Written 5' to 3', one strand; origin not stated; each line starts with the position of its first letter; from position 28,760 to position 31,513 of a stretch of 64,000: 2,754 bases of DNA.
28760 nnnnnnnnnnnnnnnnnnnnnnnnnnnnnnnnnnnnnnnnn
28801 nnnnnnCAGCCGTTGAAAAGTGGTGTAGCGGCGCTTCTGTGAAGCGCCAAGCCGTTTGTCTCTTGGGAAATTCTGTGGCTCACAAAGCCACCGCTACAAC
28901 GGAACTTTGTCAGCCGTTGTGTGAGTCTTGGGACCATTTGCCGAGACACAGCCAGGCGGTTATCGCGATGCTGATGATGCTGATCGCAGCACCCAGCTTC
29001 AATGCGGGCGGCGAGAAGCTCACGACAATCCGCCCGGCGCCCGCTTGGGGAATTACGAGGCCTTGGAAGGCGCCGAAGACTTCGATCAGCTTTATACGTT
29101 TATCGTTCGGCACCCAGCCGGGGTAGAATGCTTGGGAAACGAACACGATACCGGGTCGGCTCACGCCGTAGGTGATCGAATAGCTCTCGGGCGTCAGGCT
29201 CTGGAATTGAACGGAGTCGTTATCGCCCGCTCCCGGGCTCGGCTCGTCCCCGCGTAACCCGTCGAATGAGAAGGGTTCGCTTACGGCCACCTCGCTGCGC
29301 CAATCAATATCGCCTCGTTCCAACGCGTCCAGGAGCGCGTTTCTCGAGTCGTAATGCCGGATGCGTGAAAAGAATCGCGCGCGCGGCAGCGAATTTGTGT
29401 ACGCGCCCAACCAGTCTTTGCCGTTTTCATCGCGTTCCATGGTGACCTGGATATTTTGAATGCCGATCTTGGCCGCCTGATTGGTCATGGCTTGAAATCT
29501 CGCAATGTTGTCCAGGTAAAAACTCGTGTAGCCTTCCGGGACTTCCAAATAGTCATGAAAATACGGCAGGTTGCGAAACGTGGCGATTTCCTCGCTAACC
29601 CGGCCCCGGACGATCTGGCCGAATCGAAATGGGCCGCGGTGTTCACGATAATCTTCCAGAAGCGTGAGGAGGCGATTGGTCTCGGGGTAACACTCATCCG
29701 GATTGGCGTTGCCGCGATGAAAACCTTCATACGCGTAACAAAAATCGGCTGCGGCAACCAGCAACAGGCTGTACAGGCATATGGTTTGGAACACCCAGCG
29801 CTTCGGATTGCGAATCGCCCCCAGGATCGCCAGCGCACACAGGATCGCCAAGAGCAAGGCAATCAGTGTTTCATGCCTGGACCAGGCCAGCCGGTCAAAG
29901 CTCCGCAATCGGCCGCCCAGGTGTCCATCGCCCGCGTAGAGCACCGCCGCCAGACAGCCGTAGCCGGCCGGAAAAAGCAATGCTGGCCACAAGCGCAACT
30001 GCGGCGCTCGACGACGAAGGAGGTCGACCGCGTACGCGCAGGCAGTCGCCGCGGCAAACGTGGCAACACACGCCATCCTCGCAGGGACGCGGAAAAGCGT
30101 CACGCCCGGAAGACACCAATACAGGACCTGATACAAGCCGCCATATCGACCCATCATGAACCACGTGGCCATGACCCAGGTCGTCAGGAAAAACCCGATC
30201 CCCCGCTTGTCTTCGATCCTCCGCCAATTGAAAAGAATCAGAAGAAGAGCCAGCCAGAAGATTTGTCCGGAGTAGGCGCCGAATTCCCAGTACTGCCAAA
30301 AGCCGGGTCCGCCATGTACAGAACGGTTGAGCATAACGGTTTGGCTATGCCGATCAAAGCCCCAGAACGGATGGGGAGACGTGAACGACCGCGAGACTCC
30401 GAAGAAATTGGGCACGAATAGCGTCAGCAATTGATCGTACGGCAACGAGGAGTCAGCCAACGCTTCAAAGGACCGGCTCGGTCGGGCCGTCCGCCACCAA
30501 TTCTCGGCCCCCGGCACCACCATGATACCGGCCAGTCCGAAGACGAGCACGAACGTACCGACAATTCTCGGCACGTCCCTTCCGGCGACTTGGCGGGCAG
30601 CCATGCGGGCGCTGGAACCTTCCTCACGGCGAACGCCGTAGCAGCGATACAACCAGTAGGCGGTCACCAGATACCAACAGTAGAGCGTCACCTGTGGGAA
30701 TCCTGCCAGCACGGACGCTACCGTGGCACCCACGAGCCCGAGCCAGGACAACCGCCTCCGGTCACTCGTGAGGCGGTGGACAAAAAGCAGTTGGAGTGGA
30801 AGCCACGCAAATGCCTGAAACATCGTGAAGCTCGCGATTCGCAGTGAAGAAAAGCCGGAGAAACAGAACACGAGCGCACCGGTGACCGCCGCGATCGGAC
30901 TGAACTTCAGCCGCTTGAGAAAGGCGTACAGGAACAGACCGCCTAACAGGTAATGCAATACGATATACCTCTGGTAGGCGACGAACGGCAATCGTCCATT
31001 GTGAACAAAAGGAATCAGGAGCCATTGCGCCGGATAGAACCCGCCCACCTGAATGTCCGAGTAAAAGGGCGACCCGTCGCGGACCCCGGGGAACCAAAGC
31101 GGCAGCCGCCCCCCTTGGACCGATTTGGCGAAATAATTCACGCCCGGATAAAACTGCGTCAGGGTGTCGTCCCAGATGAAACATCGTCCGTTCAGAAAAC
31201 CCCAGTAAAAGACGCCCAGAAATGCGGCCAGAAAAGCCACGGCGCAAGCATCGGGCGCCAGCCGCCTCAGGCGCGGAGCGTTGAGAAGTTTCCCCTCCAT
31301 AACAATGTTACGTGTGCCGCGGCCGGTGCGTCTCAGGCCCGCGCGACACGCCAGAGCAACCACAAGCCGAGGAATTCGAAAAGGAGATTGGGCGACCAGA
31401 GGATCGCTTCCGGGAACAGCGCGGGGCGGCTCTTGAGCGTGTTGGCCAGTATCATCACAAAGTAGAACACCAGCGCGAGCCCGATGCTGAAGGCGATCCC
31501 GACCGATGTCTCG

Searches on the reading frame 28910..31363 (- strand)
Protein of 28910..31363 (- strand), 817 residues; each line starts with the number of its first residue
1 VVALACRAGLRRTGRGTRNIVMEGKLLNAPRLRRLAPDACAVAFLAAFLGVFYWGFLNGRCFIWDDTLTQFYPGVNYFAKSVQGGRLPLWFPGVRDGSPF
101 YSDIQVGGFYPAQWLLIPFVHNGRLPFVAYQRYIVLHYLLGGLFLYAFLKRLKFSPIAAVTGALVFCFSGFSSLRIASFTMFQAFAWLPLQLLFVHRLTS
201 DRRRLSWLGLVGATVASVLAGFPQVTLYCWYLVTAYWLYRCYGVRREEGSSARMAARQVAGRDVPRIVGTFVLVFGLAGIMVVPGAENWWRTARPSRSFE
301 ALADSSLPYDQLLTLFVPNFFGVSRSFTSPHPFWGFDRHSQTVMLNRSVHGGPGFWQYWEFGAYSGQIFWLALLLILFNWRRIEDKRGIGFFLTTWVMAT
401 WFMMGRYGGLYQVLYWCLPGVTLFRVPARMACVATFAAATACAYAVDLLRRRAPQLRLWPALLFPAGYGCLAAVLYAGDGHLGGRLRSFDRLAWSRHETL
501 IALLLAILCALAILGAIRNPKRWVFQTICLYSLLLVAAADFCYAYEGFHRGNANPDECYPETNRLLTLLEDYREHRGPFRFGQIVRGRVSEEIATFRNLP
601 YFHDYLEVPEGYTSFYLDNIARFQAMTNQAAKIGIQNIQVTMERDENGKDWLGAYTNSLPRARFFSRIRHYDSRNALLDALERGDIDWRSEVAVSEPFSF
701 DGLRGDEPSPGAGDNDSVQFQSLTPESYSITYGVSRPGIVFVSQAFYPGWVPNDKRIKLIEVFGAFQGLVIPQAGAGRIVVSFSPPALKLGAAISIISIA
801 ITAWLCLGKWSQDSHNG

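Call 59: search_protein_families(library=pfam, proteins=[window:28910-31363:-], max_evalue=0.00001)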
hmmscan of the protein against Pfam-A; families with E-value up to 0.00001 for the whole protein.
window:28910-31363:- (817 aa): 1 family
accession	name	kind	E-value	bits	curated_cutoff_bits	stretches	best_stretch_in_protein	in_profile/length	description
PF09586.16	YfhO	-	6.6e-08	31.8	28.5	1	117-317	80-266/835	Bacterial membrane protein YfhO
